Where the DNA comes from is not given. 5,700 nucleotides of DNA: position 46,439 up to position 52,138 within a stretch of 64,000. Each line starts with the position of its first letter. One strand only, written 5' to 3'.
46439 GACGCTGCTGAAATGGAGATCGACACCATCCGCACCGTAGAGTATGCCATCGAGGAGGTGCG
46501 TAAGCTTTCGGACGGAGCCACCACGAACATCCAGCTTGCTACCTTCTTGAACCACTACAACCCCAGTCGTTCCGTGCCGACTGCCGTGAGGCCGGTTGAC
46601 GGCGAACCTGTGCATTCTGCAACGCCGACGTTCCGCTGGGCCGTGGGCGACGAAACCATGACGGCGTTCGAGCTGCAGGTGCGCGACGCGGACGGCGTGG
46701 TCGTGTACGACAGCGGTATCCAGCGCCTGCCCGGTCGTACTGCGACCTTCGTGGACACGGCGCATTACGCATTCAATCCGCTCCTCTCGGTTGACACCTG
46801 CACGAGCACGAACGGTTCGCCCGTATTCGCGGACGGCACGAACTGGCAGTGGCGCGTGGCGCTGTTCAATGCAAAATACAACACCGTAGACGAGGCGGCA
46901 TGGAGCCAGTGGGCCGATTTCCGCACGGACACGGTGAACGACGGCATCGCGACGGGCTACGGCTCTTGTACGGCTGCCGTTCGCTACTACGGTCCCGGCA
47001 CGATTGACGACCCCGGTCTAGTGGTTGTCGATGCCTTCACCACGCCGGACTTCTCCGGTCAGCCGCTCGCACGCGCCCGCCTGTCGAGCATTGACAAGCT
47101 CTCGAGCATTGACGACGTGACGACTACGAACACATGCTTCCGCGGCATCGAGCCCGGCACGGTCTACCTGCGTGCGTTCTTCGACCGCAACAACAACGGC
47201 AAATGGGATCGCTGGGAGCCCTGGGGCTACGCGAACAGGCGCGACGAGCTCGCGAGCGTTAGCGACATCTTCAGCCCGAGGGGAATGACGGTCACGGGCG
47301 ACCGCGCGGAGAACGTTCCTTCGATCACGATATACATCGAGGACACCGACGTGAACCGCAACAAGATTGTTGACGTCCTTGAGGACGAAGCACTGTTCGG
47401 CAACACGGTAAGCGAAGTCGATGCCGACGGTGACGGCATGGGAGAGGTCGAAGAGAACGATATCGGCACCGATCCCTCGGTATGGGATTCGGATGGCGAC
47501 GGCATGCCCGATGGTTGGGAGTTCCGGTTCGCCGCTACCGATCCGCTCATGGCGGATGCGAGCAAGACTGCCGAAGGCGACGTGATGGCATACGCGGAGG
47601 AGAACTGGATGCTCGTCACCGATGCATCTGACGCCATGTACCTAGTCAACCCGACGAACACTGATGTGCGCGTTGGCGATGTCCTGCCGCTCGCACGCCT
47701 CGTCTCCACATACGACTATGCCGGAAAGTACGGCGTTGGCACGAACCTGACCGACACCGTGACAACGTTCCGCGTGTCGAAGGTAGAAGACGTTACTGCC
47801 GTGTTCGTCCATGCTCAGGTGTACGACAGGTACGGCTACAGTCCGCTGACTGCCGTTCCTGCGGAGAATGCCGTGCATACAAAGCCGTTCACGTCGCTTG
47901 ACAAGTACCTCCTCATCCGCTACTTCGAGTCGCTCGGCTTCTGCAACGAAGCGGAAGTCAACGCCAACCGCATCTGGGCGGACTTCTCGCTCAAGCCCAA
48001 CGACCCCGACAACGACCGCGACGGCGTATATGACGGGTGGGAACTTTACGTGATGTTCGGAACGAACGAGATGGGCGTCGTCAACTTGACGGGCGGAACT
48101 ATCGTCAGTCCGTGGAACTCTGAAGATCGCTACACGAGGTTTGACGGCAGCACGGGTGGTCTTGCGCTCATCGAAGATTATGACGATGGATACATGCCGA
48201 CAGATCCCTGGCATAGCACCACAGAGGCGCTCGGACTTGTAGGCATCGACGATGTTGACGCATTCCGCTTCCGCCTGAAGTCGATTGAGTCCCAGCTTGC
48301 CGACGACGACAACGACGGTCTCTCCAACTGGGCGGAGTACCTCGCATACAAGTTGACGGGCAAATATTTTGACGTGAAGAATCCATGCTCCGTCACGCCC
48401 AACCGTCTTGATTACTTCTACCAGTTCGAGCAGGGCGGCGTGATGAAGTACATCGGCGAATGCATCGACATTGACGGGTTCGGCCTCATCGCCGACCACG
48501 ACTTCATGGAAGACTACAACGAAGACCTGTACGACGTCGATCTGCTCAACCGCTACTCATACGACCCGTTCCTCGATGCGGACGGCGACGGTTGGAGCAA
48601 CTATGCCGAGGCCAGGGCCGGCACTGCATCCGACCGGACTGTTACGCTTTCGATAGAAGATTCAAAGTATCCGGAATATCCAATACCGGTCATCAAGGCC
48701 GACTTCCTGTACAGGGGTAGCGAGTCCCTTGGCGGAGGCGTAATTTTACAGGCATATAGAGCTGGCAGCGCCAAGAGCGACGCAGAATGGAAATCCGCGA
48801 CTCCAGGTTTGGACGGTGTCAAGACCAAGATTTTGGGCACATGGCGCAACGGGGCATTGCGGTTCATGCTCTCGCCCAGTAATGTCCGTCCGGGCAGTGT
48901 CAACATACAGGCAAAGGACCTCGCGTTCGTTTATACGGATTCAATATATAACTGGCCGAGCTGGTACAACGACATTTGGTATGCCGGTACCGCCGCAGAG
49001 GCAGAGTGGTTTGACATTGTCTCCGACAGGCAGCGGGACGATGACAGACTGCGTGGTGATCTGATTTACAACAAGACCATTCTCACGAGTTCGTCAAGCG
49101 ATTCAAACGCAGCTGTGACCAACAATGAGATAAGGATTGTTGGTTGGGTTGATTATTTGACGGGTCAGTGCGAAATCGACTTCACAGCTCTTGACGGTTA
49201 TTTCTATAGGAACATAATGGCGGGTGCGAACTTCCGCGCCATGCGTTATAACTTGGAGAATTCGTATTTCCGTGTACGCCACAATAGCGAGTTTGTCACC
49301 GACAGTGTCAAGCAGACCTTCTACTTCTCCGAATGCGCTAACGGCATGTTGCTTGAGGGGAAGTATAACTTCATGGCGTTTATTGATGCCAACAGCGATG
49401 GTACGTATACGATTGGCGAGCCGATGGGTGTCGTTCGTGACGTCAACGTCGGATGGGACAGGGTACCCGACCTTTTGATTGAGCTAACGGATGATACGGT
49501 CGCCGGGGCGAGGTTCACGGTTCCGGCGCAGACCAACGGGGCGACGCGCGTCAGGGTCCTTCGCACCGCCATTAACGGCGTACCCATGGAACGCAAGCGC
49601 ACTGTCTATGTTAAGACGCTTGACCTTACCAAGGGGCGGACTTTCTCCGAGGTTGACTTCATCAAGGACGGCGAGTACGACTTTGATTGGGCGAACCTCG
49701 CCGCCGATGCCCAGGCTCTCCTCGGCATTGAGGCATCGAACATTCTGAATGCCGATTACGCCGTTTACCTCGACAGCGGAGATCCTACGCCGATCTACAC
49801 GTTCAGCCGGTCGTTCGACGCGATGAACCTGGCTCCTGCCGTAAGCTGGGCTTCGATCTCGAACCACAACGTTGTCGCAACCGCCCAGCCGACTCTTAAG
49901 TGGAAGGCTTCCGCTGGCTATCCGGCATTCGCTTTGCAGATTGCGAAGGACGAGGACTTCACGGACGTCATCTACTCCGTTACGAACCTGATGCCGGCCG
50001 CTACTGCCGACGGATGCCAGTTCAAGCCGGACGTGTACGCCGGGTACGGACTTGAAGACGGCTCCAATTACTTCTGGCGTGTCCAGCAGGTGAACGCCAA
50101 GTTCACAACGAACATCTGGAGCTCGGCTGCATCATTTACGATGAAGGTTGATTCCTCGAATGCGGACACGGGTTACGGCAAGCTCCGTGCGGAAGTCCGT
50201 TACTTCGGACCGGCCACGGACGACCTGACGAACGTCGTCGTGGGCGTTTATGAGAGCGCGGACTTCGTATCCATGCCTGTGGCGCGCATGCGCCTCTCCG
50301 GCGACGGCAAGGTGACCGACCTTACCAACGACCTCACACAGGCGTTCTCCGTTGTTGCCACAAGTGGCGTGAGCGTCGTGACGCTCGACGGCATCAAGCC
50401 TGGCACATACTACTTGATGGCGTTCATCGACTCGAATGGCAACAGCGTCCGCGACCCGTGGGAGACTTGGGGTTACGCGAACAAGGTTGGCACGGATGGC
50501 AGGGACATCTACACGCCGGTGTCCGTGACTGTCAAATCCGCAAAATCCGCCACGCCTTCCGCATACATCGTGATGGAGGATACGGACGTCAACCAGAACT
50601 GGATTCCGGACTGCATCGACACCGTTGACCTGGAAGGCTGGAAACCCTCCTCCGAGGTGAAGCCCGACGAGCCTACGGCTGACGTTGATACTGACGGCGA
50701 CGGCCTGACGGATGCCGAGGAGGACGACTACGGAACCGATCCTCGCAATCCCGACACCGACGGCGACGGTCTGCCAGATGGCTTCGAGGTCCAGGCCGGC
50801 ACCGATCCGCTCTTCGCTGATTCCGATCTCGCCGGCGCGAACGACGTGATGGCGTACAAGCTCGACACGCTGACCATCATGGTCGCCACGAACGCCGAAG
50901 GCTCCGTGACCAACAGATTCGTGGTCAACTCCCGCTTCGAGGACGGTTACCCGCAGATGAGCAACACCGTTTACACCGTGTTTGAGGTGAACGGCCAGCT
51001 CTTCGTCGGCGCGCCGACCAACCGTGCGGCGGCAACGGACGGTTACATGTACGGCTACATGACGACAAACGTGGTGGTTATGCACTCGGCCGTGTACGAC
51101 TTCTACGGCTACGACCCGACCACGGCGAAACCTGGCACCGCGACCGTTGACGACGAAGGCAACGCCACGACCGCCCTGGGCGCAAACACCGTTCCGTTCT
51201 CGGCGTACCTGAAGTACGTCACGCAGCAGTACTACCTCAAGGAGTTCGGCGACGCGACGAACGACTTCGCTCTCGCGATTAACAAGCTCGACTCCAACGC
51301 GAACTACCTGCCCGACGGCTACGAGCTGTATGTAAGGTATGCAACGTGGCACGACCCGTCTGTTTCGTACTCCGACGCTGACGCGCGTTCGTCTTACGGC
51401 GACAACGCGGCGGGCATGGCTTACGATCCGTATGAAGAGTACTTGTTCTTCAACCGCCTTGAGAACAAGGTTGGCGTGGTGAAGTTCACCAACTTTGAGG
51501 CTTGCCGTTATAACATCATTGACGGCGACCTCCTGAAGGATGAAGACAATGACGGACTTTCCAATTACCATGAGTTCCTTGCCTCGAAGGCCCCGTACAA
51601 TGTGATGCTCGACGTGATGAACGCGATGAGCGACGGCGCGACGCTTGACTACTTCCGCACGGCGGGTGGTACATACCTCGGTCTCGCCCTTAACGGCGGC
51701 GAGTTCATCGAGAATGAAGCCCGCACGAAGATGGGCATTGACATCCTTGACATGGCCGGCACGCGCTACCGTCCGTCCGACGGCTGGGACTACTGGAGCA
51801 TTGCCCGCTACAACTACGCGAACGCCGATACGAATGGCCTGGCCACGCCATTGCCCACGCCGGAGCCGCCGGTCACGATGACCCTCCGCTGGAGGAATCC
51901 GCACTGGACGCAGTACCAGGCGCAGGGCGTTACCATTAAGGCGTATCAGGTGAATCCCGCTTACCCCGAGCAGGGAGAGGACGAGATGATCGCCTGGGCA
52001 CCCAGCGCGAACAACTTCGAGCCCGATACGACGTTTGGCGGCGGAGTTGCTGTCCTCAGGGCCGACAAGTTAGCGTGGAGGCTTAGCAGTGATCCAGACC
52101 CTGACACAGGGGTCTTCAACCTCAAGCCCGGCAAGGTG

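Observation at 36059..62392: Single uninterrupted 26.3-kb ORF encoding an 8777-aa secreted megaprotein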

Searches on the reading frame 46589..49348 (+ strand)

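Call 38: search_protein_families(library=pfam, proteins=[window:46589-49348:+], max_evalue=0.1)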
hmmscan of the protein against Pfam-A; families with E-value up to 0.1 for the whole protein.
window:46589-49348:+ (920 aa): 4 families
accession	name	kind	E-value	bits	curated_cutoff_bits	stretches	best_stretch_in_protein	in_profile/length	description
PF18884.5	TSP3_bac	-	5e-07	29.9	25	1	300-311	1-12/22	Bacterial TSP3 repeat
PF03478.24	Beta-prop_KIB1-4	-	0.0066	16.4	27.4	1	336-505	26-143/242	KIB1-4 beta-propeller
PF09912.14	DUF2141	-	0.015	15.7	24.4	1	176-218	40-88/112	Uncharacterized protein conserved in bacteria (DUF2141)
PF13405.12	EF-hand_6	-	0.08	13.2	25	0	197-210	8-21/30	EF-hand domain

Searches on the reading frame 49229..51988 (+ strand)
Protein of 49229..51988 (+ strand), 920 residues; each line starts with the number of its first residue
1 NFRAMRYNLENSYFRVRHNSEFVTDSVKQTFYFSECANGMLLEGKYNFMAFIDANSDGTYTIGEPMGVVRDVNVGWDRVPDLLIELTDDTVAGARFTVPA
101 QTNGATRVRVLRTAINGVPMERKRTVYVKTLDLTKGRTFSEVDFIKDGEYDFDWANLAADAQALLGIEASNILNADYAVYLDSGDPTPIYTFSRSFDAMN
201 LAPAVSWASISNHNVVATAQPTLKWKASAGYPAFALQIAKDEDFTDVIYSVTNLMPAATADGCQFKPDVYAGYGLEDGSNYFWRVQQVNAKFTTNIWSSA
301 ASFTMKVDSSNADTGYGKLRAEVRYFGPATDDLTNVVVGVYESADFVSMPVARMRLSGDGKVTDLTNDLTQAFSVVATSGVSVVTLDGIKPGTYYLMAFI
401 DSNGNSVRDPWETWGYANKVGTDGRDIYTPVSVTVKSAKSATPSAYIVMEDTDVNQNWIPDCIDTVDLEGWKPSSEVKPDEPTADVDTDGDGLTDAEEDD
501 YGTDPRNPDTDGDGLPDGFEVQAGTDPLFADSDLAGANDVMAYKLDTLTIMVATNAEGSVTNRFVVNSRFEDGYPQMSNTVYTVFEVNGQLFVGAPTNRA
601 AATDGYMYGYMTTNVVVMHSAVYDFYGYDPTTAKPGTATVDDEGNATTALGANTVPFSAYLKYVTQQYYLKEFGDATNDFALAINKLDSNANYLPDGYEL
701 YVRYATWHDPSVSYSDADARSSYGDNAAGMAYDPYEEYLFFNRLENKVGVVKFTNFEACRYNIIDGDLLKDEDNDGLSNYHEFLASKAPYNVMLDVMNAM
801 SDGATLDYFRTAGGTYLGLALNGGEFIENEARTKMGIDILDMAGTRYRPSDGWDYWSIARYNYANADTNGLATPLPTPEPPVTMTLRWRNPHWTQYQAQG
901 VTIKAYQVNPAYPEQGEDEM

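Call 38: search_protein_families(library=pfam, proteins=[window:49229-51988:+], max_evalue=0.1)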
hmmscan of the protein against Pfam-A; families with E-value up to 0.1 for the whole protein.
window:49229-51988:+ (920 aa): 5 families
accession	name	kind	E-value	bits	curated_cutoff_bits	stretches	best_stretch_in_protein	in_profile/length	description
PF18884.5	TSP3_bac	-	1.2e-17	63.8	25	2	509-528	1-20/22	Bacterial TSP3 repeat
PF09912.14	DUF2141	-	3.5e-05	24.1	24.4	1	368-435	30-104/112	Uncharacterized protein conserved in bacteria (DUF2141)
PF20009.4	GEVED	-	0.0056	17.9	24.4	1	48-112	2-52/78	GEVED domain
PF16656.11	Pur_ac_phosph_N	-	0.053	14.5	30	0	274-304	67-92/93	Purple acid Phosphatase, N-terminal domain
PF25788.1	Ig_Rha78A_N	-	0.054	14.2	27.4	0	269-306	65-102/105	Rha78A-like, N-terminal immunoglobulin domain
